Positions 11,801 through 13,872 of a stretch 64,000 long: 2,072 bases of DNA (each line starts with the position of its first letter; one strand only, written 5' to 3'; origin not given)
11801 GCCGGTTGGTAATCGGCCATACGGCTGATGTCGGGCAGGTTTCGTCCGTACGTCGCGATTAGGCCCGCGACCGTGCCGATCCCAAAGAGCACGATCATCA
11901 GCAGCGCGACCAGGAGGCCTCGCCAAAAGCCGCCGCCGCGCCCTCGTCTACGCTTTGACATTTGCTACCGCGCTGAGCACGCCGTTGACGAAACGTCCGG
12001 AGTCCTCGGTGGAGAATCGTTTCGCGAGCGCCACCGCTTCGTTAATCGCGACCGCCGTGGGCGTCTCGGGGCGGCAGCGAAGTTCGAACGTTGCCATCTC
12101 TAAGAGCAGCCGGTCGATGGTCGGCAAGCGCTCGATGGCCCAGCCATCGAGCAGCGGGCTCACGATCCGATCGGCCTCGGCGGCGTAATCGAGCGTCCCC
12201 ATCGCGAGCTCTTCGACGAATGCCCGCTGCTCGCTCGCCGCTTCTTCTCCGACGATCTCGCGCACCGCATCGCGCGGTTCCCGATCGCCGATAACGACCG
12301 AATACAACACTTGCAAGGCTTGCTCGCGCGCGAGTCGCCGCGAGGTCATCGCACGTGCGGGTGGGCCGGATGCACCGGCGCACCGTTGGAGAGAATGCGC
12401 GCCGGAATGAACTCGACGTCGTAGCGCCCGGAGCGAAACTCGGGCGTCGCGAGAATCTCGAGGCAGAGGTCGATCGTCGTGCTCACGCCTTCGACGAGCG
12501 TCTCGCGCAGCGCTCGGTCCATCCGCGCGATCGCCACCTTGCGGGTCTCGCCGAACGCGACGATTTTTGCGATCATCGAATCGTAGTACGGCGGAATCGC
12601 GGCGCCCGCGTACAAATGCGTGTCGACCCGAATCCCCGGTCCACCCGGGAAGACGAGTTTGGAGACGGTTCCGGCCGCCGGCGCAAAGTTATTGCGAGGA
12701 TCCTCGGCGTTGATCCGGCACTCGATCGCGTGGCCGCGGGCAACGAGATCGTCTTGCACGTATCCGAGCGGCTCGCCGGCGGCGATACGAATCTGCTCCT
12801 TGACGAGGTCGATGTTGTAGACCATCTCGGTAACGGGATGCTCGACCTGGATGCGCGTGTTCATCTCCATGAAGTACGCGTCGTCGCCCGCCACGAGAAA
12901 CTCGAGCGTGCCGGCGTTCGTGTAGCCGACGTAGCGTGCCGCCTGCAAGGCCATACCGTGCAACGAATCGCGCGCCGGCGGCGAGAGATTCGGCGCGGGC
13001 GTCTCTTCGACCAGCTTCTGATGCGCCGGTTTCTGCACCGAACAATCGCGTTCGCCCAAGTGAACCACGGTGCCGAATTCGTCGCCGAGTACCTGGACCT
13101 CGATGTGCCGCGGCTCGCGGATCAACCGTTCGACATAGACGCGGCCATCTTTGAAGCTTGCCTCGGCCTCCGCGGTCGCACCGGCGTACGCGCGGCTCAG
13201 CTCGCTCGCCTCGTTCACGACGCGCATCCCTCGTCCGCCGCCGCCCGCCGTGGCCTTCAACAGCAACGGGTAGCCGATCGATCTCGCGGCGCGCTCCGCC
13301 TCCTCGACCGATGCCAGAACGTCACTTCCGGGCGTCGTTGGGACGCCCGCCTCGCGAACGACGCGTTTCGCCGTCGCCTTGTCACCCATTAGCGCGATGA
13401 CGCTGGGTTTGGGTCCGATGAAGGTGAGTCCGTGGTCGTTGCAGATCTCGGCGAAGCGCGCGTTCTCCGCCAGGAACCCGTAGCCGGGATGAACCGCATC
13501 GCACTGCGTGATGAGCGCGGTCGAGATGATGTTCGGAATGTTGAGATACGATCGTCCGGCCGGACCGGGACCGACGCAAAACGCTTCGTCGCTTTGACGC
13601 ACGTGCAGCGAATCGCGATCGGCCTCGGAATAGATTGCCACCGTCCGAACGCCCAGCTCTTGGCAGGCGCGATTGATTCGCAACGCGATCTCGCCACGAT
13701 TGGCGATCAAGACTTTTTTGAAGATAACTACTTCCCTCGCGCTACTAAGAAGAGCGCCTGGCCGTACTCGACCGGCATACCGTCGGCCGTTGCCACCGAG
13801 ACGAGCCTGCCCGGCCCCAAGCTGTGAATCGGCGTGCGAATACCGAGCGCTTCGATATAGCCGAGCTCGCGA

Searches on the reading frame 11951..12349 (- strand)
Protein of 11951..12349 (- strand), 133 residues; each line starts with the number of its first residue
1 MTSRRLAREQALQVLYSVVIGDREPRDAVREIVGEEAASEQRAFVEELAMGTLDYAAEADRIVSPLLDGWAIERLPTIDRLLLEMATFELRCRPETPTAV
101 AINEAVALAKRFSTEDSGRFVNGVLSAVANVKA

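Call 4: search_protein_families(library=pfam, proteins=[window:11951-12349:-], max_evalue=0.1)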
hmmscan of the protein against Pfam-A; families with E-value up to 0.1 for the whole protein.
window:11951-12349:- (133 aa): 1 family
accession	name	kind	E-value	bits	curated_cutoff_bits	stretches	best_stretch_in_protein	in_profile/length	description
PF01029.23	NusB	-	1.3e-30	106.9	23.1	1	7-129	3-132/133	NusB family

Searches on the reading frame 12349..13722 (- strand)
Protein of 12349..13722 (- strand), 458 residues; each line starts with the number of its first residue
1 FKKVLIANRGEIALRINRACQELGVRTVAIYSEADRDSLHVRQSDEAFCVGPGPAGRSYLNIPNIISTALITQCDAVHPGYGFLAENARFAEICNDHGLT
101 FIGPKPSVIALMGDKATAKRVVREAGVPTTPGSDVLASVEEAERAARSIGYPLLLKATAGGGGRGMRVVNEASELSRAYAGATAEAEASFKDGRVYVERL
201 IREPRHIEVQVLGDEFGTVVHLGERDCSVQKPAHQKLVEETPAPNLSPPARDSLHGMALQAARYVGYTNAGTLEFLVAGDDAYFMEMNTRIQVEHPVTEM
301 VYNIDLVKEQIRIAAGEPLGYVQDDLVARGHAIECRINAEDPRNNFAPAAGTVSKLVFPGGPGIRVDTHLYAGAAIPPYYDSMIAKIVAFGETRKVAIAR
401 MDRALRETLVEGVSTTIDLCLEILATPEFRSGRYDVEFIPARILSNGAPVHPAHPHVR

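Call 4: search_protein_families(library=pfam, proteins=[window:12349-13710:-], max_evalue=0.1)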
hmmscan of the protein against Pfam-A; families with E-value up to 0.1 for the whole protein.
window:12349-13710:- (454 aa): 8 families
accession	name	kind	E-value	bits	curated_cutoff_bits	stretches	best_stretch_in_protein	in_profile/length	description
PF02786.22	CPSase_L_D2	-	1.6e-66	224.3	19.8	1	110-316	1-209/211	Carbamoyl-phosphate synthase L chain, ATP binding domain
PF00289.28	Biotin_carb_N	-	4e-43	146.8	25.5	1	1-105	6-110/110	Biotin carboxylase, N-terminal domain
PF02785.25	Biotin_carb_C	-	6.6e-40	136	32.4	1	330-435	1-106/108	Biotin carboxylase C-terminal domain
PF07478.18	Dala_Dala_lig_C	-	1.7e-08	34.7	24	1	136-285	26-174/204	D-ala D-ala ligase C-terminus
PF02222.28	ATP-grasp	-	4.2e-07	30.2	27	1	118-286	3-162/179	ATP-grasp domain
PF13549.11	ATP-grasp_5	-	0.00052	19.9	27.6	1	111-220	12-130/221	ATP-grasp domain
PF08442.15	ATP-grasp_2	-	0.017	15.2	29.5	1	114-163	7-60/202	ATP-grasp domain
PF01071.24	GARS_A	-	0.031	14.5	27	1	109-195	1-87/194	Phosphoribosylglycinamide synthetase, ATP-grasp (A) domain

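Call 65: search_solved_structures(query=window:12349-13722:-, max_evalue=1e-100, show_alignments=2)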
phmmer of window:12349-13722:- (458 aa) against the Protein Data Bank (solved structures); distinct sequences matched with E-value up to 1e-100: 59.
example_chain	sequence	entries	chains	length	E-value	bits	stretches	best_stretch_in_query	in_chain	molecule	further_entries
9eb7_A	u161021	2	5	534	3.8e-167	559.8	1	1-441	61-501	Biotin carboxylase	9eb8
8hz5_A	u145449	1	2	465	4.6e-163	546.4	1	2-439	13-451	Biotin carboxylase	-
9zvm_C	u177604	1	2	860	7.8e-157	525.8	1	3-441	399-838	Maltodextrin-binding protein,Biotin carboxylase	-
4mv1_A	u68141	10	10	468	1.1e-153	515.5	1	2-443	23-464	Biotin carboxylase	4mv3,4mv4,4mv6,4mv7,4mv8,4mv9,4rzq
2gpw_A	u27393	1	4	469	1.3e-152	512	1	3-441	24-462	Biotin carboxylase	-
1bnc_A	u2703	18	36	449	2.4e-152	511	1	3-441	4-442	BIOTIN CARBOXYLASE | ACETYL-COA CARBOXYLASE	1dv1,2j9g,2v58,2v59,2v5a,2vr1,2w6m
3rup_A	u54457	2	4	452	2.5e-152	511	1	3-441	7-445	Biotin carboxylase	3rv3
3jzf_A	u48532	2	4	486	2.7e-152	510.9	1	3-442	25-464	Biotin carboxylase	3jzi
8uxz_C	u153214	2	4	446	2.7e-152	510.9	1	3-441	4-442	Biotin carboxylase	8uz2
6oi9_A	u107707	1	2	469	2.8e-152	510.8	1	3-441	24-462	Biotin carboxylase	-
3g8c_A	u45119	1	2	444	2.9e-152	510.8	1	3-440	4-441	Biotin carboxylase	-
1dv2_A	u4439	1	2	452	8.3e-152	509.3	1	3-441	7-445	BIOTIN CARBOXYLASE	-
3rv4_A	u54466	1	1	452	1.3e-151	508.7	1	3-441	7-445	Biotin carboxylase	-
2gps_A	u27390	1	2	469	1.4e-151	508.5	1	3-441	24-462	Biotin carboxylase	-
3g8d_A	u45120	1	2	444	2.1e-151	508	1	3-440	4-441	Biotin carboxylase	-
8hz4_A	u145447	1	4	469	7e-146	489.7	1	1-442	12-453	Biotin carboxylase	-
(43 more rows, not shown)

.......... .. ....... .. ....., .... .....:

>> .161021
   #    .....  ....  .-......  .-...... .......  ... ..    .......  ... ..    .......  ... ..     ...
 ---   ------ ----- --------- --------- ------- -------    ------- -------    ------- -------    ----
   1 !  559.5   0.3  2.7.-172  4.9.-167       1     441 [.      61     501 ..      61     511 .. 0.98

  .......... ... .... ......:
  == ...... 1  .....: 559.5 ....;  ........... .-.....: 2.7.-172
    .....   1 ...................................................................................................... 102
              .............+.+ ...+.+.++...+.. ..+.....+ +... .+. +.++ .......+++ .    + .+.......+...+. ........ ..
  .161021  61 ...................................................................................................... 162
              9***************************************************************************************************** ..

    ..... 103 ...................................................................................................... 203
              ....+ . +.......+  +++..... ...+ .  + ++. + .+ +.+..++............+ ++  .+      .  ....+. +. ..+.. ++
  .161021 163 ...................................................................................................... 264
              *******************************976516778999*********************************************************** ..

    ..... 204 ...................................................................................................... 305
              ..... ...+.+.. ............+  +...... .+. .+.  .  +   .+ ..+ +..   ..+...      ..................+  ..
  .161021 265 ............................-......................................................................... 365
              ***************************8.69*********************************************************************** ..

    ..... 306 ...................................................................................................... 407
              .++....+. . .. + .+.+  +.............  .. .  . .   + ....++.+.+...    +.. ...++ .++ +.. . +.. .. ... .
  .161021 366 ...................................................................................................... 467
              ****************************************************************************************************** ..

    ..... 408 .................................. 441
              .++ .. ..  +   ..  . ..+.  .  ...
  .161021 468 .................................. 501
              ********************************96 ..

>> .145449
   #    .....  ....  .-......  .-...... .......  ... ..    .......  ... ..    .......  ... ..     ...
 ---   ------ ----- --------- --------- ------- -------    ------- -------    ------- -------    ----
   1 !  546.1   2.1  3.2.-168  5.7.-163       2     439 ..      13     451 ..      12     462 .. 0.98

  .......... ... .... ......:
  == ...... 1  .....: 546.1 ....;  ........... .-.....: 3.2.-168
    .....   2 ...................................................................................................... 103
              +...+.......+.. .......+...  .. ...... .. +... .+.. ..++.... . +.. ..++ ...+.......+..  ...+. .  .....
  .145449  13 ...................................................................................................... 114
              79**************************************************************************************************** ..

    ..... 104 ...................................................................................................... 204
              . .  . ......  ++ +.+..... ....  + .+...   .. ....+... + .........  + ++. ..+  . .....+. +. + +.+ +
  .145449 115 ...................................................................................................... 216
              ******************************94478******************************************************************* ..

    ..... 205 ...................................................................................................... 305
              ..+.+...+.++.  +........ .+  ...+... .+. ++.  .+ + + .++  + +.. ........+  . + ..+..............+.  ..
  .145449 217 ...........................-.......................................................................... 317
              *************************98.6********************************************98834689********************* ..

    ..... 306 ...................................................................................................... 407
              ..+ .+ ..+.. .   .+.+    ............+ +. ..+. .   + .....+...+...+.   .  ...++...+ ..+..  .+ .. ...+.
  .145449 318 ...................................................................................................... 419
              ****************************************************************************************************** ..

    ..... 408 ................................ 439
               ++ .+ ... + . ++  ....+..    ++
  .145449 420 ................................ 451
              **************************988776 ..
